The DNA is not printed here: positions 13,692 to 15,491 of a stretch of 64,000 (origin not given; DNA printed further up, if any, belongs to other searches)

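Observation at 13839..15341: Sensor-TM-winged-helix protein (Kelch-like propeller outside, DNA-binding-like tail inside) at the edge of the polysaccharide locus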

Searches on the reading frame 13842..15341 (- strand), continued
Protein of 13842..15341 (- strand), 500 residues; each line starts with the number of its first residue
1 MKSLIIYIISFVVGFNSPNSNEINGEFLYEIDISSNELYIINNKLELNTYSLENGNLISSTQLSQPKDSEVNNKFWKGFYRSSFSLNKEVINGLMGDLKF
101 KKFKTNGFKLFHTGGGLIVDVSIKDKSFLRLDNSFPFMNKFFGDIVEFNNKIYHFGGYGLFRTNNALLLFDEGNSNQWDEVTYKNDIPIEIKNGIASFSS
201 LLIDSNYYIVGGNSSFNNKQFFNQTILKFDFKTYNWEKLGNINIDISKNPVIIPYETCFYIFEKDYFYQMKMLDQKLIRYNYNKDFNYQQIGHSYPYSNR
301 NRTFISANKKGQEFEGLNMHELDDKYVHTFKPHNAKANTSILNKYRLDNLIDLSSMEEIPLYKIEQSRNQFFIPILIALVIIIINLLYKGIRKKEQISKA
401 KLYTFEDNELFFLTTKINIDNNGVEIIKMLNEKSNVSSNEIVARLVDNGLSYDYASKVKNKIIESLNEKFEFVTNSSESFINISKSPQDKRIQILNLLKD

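Call 38: find_encoding_contigs(protein=P0273, flank=8000, max_places=2)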
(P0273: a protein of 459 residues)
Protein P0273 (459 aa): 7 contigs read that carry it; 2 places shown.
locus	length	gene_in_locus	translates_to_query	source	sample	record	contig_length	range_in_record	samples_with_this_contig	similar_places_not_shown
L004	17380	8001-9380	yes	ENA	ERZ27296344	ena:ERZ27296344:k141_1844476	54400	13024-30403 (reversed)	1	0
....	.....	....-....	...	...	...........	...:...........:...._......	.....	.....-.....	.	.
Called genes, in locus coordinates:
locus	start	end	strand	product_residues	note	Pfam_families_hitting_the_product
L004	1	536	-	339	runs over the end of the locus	PF00814:TsaD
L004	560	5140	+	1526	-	PF05359:DUF748, PF04357:TamB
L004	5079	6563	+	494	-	PF00289:Biotin_carb_N, PF02222:ATP-grasp, PF02786:CPSase_L_D2, PF07478:Dala_Dala_lig_C, PF02785:Biotin_carb_C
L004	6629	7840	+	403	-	PF08442:ATP-grasp_2, PF24948:Citrate_synth_N, PF00549:Ligase_CoA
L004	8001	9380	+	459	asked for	PF07646:Kelch_2 (faint), PF24681:Kelch_KLHDC2_KLHL20_DRC7, PF13415:Beta-prop_FBX42, PF24981:Beta-prop_ATRN-LZTR1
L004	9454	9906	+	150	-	-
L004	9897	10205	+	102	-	PF04355:BamE (faint), PF07467:BLIP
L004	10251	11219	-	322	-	PF01075:Glyco_transf_9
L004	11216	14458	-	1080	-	PF13585:CHU_C (weak)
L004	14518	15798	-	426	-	PF05193:Peptidase_M16_C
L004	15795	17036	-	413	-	PF00675:Peptidase_M16, PF05193:Peptidase_M16_C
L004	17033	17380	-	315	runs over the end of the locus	PF00478:IMPDH (weak), PF03060:NMO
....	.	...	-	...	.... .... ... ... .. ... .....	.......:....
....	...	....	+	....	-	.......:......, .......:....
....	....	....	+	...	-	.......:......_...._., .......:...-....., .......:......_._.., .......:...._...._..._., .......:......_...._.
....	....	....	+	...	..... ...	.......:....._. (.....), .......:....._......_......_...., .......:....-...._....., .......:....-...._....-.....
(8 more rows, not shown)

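Call 39: find_encoding_contigs(protein=P0355, flank=8000, max_places=2)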
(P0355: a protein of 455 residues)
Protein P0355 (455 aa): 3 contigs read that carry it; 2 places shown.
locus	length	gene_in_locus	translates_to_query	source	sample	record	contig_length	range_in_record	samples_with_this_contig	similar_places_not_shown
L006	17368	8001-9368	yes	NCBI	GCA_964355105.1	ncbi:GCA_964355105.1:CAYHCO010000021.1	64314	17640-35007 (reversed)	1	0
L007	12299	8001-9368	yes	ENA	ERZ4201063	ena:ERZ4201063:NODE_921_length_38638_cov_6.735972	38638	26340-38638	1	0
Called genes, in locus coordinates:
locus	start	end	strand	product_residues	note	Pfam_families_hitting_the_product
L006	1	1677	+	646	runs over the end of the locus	PF07719:TPR_2 (faint), PF12862:ANAPC5 (faint), PF13176:TPR_7 (faint), PF13424:TPR_12, PF17874:TPR_MalT, PF00515:TPR_1 (weak), PF13424:TPR_12, PF00211:Guanylate_cyc, +4 more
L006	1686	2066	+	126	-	PF00027:cNMP_binding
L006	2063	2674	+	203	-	PF01966:HD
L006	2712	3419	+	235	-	PF09603:Fib_succ_major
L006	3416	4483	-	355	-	PF01208:URO-D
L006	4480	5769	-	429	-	PF07690:MFS_1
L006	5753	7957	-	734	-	PF22422:MGH1-like_GH (weak)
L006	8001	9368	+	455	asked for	-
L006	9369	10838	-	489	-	PF03577:Peptidase_C69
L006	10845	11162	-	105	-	PF07876:Dabb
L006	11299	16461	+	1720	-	PF17678:Glyco_hydro_92N, PF07971:Glyco_hydro_92, PF17132:Glyco_hydro_106, PF02837:Glyco_hydro_2_N (weak), PF22666:Glyco_hydro_2_N2 (weak)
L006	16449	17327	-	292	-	PF10340:Say1_Mug180, PF07859:Abhydrolase_3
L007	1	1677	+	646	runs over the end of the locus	PF07719:TPR_2 (faint), PF12862:ANAPC5 (faint), PF13176:TPR_7 (faint), PF13424:TPR_12, PF17874:TPR_MalT, PF00515:TPR_1 (weak), PF13424:TPR_12, PF00211:Guanylate_cyc, +4 more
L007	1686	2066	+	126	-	PF00027:cNMP_binding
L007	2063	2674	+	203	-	PF01966:HD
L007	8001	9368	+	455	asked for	-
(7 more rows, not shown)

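Call 46: find_related_loci(query=A1, collection=genome_contigs, flank=5000)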
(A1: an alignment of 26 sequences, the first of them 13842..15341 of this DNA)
Query A1 (500 aa) in genome_contigs; peptide patterns used: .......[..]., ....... (x = any residue, [..] = any of these).
146 stretches matched a pattern; 19 encode a relative of the query (tblastn E <= 1e-3); 19 distinct loci.
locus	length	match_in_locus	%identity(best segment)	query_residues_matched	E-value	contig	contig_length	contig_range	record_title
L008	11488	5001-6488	65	1-500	0e+0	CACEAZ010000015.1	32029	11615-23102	uncultured Bacteroidetes bacterium isolate AG-390-J14 genome assembly, contig: AG-390-J14_NODE_15, whole genome shotgun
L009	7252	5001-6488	62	1-500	0e+0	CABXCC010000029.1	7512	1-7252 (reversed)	MAG: uncultured Bacteroidetes bacterium isolate AG-313-I08 genome assembly, contig: AG-313-I08_NODE_29, whole genome sho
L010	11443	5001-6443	62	18-500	0e+0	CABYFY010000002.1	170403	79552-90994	MAG: uncultured Bacteroidetes bacterium isolate AG-894-C03 genome assembly, contig: AG-894-C03_NODE_2, whole genome shot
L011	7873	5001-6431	61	21-499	0e+0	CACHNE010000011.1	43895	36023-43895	uncultured Bacteroidetes bacterium isolate AG-426-N06 genome assembly, contig: AG-426-N06_NODE_11, whole genome shotgun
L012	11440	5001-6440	61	18-499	0e+0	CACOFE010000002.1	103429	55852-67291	MAG: uncultured Bacteroidetes bacterium isolate AH-321-C13 genome assembly, contig: AH-321-C13_NODE_2, whole genome shot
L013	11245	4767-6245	59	5-499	0e+0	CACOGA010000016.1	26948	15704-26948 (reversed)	MAG: uncultured Bacteroidetes bacterium isolate AH-321-D14 genome assembly, contig: AH-321-D14_NODE_16, whole genome sho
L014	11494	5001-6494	56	4-499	0e+0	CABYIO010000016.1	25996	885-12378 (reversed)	MAG: uncultured Bacteroidetes bacterium isolate AG-333-D18 genome assembly, contig: AG-333-D18_NODE_16, whole genome sho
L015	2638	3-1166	68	111-500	0e+0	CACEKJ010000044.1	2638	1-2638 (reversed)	uncultured Bacteroidetes bacterium isolate AG-390-P14 genome assembly, contig: AG-390-P14_NODE_44, whole genome shotgun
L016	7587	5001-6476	65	5-500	0e+0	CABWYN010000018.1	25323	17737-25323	MAG: uncultured Bacteroidetes bacterium isolate AG-313-A15 genome assembly, contig: AG-313-A15_NODE_18, whole genome sho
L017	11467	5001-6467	53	4-500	5e-154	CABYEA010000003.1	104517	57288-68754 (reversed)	MAG: uncultured Bacteroidetes bacterium isolate AG-333-B03 genome assembly, contig: AG-333-B03_NODE_3, whole genome shot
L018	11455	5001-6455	53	1-497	5e-145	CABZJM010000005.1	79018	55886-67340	MAG: uncultured Bacteroidetes bacterium isolate AG-337-I16 genome assembly, contig: AG-337-I16_NODE_5, whole genome shot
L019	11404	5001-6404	53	17-497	5e-138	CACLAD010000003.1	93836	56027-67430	MAG: uncultured Bacteroidetes bacterium isolate AG-461-C17 genome assembly, contig: AG-461-C17_NODE_3, whole genome shot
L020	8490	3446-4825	52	25-497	8e-131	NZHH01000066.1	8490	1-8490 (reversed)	MAG: Rickettsiales bacterium isolate MED652 143939, whole genome shotgun sequence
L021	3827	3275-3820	52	1-182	3e-52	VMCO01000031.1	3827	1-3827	MAG: Flavobacteriaceae bacterium isolate 5_5 c_000000009709, whole genome shotgun sequence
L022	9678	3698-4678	26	150-492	5e-13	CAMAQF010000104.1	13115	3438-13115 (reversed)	MAG: Emticicia agri isolate AE-24oct19-37 genome assembly, contig: AE-24oct19-C8079, whole genome shotgun sequence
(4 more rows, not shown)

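Call 71: find_encoding_contigs(protein=P0399, flank=8000, max_places=1)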
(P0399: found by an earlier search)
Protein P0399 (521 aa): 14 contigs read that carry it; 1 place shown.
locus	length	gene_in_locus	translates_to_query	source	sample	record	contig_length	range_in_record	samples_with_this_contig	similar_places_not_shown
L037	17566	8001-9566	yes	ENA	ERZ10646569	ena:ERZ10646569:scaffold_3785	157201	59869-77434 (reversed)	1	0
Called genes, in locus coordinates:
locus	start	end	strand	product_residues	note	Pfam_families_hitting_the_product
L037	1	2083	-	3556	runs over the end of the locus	-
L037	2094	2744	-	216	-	-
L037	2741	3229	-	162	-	PF18962:Por_Secre_tail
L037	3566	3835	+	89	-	PF00312:Ribosomal_S15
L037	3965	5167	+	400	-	PF01138:RNase_PH, PF03725:RNase_PH_C, PF03726:PNPase, PF01138:RNase_PH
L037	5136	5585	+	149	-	PF01138:RNase_PH, PF03725:RNase_PH_C (weak)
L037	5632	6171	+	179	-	PF00013:KH_1, PF00575:S1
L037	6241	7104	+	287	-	PF00140:Sigma70_r1_2, PF04542:Sigma70_r2, PF04539:Sigma70_r3, PF04545:Sigma70_r4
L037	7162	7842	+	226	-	PF00834:Ribul_P_3_epim, PF00215:OMPdecase (faint)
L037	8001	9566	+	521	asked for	PF24681:Kelch_KLHDC2_KLHL20_DRC7, PF24981:Beta-prop_ATRN-LZTR1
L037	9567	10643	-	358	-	PF00953:Glycos_transf_4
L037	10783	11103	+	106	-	-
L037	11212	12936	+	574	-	PF10531:SLBB (faint), PF22461:SLBB_2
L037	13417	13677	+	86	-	PF02706:Wzz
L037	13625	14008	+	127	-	-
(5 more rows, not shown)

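Call 72: find_encoding_contigs(protein=P0397, flank=8000, max_places=1)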
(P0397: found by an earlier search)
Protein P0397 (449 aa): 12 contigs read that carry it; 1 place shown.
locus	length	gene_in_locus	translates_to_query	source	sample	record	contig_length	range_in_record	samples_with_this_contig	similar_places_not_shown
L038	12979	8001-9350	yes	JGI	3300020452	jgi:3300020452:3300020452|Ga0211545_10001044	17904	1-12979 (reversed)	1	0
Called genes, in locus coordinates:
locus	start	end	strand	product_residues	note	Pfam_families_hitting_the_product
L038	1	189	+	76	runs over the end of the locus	PF19868:DUF6341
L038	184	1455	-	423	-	PF02844:GARS_N, PF01071:GARS_A, PF02655:ATP-grasp_3 (faint), PF02786:CPSase_L_D2 (faint), PF02843:GARS_C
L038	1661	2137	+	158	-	PF02357:NusG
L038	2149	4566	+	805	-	PF02563:Poly_export, PF10531:SLBB, PF22461:SLBB_2 (weak), PF10531:SLBB, PF22461:SLBB_2 (weak), PF10531:SLBB (weak), PF22461:SLBB_2 (weak)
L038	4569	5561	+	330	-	PF02706:Wzz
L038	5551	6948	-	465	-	PF24681:Kelch_KLHDC2_KLHL20_DRC7 (weak), PF07646:Kelch_2 (faint)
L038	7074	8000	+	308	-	PF00953:Glycos_transf_4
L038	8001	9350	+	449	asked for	PF24681:Kelch_KLHDC2_KLHL20_DRC7, PF13415:Beta-prop_FBX42, PF24981:Beta-prop_ATRN-LZTR1 (weak)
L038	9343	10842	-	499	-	PF03321:GH3, PF23571:GH3_M, PF23572:GH3_C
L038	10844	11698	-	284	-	PF01551:Peptidase_M23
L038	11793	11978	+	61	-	PF02416:TatA_B_E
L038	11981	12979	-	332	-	?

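Call 74: find_related_loci(query=A5, collection=metagenome_contigs, flank=10000)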
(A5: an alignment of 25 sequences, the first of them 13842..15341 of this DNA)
Query A5 (500 aa) in metagenome_contigs; peptide patterns used: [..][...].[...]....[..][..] (x = any residue, [..] = any of these).
600 stretches matched a pattern (row limit reached: there are more); 366 encode a relative of the query (tblastn E <= 1e-3); the best 80 are kept; 80 distinct loci.
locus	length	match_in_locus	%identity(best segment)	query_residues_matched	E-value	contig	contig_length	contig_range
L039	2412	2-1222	95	93-499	0e+0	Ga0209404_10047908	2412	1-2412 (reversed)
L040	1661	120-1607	64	1-500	0e+0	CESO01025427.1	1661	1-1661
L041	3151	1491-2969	60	4-499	0e+0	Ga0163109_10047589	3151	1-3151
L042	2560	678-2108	63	21-499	0e+0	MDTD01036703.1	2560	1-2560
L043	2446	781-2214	64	21-500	0e+0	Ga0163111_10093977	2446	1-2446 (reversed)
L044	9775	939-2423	61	4-500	0e+0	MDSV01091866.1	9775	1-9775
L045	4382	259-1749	59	1-499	0e+0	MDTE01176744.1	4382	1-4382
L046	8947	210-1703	62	4-499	0e+0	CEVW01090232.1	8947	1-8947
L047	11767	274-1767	58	1-500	0e+0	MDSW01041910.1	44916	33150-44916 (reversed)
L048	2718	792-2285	59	1-500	0e+0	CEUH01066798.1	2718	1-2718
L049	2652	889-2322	60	25-500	0e+0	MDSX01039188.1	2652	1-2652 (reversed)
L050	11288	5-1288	60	70-499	5e-168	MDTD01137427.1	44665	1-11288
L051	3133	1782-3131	56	1-452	3e-169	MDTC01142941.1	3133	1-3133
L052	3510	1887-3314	41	22-499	4e-95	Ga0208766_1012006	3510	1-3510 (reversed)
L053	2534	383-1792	39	32-499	2e-87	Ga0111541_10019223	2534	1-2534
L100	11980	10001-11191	24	70-493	1e-12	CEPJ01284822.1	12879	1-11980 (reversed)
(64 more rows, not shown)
